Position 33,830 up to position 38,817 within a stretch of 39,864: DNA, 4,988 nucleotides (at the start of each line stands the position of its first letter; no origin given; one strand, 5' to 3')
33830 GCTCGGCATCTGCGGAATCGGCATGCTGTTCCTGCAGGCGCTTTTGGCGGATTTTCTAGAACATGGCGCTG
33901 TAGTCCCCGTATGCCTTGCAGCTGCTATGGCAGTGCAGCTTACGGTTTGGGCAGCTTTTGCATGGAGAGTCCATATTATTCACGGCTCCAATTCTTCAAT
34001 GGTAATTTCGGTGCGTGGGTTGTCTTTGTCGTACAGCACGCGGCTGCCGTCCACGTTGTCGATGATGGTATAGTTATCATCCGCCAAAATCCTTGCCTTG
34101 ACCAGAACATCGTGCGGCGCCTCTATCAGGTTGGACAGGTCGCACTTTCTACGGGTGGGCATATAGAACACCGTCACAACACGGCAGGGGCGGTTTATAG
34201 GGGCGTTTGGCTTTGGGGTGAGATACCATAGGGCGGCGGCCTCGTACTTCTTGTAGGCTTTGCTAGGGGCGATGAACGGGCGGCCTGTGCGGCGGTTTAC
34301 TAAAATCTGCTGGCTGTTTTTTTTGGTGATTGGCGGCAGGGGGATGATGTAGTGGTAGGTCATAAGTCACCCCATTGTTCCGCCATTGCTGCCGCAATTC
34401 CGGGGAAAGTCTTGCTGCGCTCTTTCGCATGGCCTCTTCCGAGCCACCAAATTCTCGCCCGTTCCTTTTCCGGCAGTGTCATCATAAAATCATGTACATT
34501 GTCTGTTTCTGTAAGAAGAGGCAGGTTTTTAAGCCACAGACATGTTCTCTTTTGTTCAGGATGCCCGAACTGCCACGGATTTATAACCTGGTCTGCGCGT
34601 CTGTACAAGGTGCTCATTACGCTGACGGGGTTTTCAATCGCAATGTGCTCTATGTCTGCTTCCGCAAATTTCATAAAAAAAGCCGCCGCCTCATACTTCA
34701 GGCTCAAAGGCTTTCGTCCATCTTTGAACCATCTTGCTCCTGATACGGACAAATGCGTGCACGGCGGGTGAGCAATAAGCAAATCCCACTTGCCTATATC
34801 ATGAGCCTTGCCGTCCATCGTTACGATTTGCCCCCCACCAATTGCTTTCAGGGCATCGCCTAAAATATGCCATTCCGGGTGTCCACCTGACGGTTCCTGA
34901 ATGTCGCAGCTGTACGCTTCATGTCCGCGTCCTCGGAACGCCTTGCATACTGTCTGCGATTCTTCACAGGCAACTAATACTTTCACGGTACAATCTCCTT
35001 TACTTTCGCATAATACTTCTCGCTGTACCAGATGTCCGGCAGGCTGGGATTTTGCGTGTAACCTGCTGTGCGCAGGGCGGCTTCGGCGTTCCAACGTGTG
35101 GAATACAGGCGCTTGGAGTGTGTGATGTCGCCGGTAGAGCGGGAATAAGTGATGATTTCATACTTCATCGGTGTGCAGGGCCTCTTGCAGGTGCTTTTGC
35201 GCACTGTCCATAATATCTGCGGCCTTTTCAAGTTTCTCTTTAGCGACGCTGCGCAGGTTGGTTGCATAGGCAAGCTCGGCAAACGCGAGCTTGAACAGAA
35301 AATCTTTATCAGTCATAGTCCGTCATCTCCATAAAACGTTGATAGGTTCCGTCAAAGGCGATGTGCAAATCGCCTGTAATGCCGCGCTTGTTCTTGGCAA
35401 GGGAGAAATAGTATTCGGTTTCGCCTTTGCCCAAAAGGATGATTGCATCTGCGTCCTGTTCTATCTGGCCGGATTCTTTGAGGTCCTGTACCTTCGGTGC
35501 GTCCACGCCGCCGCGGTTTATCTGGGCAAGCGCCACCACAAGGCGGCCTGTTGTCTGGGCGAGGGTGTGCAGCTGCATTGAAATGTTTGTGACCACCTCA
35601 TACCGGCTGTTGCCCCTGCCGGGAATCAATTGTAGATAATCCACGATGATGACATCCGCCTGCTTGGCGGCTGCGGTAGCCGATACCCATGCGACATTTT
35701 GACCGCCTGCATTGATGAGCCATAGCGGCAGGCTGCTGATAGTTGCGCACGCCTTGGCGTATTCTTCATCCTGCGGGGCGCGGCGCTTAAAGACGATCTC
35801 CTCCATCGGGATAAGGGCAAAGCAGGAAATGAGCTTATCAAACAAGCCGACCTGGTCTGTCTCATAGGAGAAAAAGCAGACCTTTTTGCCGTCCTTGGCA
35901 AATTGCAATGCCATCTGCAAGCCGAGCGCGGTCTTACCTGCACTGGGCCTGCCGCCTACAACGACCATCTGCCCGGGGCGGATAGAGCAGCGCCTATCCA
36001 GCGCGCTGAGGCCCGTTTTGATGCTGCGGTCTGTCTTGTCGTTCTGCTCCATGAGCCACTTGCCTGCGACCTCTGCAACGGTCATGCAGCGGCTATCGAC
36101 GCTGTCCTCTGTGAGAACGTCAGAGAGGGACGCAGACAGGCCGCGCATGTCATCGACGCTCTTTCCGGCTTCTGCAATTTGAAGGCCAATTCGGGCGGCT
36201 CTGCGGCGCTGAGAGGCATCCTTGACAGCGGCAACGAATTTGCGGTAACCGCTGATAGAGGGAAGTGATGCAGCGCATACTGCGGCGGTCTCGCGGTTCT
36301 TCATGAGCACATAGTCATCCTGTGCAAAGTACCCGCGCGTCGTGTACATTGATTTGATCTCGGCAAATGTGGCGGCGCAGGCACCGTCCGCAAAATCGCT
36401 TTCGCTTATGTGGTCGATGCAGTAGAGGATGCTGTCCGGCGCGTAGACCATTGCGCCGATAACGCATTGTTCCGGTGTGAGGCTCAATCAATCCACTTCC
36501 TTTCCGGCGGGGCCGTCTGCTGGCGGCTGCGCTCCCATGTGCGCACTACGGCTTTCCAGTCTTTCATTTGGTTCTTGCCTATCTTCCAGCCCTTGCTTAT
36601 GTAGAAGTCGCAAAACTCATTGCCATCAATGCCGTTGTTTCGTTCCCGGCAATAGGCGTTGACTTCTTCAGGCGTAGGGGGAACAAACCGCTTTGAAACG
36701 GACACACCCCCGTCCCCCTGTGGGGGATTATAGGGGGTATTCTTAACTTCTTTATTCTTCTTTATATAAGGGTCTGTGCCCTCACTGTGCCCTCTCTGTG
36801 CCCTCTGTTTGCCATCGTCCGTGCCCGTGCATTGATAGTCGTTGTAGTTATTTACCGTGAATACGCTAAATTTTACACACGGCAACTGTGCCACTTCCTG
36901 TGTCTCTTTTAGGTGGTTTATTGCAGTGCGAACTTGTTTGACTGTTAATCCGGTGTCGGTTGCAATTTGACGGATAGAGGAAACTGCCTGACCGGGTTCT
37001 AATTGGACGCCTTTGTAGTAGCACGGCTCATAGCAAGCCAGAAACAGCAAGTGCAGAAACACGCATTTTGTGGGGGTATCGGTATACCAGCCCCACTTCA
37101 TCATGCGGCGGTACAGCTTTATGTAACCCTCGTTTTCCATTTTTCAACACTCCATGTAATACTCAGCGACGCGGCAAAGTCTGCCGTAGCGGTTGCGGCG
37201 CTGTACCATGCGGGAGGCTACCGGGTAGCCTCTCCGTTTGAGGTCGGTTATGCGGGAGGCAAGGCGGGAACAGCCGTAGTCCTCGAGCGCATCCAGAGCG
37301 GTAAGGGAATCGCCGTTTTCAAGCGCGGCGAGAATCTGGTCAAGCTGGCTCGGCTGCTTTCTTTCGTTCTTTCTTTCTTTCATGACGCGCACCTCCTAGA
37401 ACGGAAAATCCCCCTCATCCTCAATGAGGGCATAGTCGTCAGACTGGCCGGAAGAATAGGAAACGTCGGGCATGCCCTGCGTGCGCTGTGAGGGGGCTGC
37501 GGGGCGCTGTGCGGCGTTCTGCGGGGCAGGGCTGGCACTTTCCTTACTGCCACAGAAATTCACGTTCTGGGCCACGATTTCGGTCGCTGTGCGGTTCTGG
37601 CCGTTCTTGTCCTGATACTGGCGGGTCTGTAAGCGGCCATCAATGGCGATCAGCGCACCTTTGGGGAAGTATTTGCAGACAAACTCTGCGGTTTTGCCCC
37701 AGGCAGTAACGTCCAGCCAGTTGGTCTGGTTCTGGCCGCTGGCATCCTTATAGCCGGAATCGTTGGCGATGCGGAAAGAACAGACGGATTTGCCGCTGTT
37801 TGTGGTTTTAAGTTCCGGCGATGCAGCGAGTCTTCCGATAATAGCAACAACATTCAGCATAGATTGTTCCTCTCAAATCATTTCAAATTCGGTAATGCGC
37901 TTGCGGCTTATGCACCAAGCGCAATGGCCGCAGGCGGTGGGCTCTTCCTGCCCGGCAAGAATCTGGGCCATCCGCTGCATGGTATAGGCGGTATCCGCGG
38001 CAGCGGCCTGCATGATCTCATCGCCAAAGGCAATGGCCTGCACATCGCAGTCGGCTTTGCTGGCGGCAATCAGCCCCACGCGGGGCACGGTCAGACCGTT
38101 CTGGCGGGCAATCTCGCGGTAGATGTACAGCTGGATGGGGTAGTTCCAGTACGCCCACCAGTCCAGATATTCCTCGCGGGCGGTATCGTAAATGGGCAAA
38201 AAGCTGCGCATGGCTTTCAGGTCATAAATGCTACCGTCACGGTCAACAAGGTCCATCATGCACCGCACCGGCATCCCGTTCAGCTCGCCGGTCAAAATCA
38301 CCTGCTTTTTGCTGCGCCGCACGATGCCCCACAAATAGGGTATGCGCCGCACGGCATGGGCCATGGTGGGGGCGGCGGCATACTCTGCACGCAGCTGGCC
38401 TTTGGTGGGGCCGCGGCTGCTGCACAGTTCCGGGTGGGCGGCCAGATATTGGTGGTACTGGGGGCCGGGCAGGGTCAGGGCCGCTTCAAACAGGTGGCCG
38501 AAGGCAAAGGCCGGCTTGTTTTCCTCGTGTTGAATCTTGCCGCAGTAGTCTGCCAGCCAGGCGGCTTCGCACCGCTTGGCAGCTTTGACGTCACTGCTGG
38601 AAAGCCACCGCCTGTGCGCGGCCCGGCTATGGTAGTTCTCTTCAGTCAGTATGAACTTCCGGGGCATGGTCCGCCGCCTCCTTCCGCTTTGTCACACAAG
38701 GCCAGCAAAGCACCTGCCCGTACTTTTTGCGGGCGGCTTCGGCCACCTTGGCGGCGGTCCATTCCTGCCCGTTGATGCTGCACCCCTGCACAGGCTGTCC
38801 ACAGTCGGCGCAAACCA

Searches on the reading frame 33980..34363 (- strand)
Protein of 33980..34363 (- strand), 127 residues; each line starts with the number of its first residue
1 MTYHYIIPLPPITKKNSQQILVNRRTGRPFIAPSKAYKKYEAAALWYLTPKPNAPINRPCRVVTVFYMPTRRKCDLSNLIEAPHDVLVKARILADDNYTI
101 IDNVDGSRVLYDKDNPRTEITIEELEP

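Call 74: search_protein_families(library=pfam, proteins=[window:33980-34363:-], max_evalue=0.01)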
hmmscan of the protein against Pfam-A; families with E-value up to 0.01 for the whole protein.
window:33980-34363:- (127 aa): 1 family
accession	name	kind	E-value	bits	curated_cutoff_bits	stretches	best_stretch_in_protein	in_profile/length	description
PF05866.16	RusA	-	1.2e-09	39.2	22.8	1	9-123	2-124/124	Endodeoxyribonuclease RusA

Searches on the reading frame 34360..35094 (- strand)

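Call 74: search_protein_families(library=pfam, proteins=[window:34360-35094:-], max_evalue=0.01)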
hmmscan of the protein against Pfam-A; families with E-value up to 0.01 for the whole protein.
window:34360-35094:- (244 aa): 1 family
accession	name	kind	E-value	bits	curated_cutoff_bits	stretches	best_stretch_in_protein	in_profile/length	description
PF00145.23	DNA_methylase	-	0.0085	16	22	0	93-135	53-95/324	C-5 cytosine-specific DNA methylase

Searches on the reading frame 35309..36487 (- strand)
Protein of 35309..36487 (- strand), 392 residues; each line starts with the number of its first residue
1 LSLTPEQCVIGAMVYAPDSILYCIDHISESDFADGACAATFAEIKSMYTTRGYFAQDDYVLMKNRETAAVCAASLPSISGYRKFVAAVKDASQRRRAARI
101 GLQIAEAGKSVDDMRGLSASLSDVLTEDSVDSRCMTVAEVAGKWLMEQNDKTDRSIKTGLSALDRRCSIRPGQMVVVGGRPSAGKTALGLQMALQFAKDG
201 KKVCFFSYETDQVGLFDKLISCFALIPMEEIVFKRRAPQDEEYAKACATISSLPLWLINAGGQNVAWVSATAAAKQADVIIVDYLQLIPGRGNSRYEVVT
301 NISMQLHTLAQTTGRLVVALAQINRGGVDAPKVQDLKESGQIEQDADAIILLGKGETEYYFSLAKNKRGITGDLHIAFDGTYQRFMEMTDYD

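Call 74: search_protein_families(library=pfam, proteins=[window:35309-36487:-], max_evalue=0.01)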
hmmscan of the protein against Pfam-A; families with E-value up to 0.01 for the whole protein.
window:35309-36487:- (392 aa): 4 families
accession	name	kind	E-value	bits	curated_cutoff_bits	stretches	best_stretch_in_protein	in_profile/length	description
PF03796.21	DnaB_C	-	3.1e-42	145.2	27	1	156-386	2-254/255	DnaB-like helicase C terminal domain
PF00772.26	DnaB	-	6e-05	23.5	23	1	3-50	6-53/103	DnaB-like helicase N terminal domain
PF13481.12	AAA_25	-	8.5e-05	22.7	27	1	170-321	31-188/195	AAA domain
PF06745.19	ATPase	-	0.00055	19.8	26.6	1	156-215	1-63/231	KaiC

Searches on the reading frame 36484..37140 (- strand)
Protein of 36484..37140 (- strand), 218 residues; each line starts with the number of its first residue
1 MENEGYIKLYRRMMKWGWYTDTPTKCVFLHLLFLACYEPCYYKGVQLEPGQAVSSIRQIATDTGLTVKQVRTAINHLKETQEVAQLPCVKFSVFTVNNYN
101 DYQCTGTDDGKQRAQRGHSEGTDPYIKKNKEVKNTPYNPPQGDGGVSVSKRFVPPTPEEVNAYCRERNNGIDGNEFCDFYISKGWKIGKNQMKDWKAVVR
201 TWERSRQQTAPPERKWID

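Call 74: search_protein_families(library=pfam, proteins=[window:36484-37140:-], max_evalue=0.01)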
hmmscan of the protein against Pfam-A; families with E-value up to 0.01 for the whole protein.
window:36484-37140:- (218 aa): 1 family
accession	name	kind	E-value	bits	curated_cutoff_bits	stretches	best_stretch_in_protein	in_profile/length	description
PF13730.12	HTH_36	-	0.0027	17.9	25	1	55-79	27-51/55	Helix-turn-helix domain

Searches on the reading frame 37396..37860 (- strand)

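Call 74: search_protein_families(library=pfam, proteins=[window:37396-37860:-], max_evalue=0.01)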
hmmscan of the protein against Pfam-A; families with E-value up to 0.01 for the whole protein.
window:37396-37860:- (154 aa): 1 family
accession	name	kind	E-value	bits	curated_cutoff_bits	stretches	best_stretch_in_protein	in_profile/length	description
PF00436.31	SSB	-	4.2e-33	114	26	1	2-102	1-103/104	Single-strand binding protein family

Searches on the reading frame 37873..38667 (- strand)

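Call 74: search_protein_families(library=pfam, proteins=[window:37873-38667:-], max_evalue=0.01)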
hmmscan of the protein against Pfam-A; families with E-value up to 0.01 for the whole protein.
window:37873-38667:- (264 aa): 2 families
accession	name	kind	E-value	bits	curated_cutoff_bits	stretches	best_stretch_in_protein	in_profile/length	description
PF12684.13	DUF3799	-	7.7e-41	140.8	26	1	23-253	1-231/233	PDDEXK-like domain of unknown function (DUF3799)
PF12705.13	PDDEXK_1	-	6e-06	26.8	22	1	22-252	2-240/247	PD-(D/E)XK nuclease superfamily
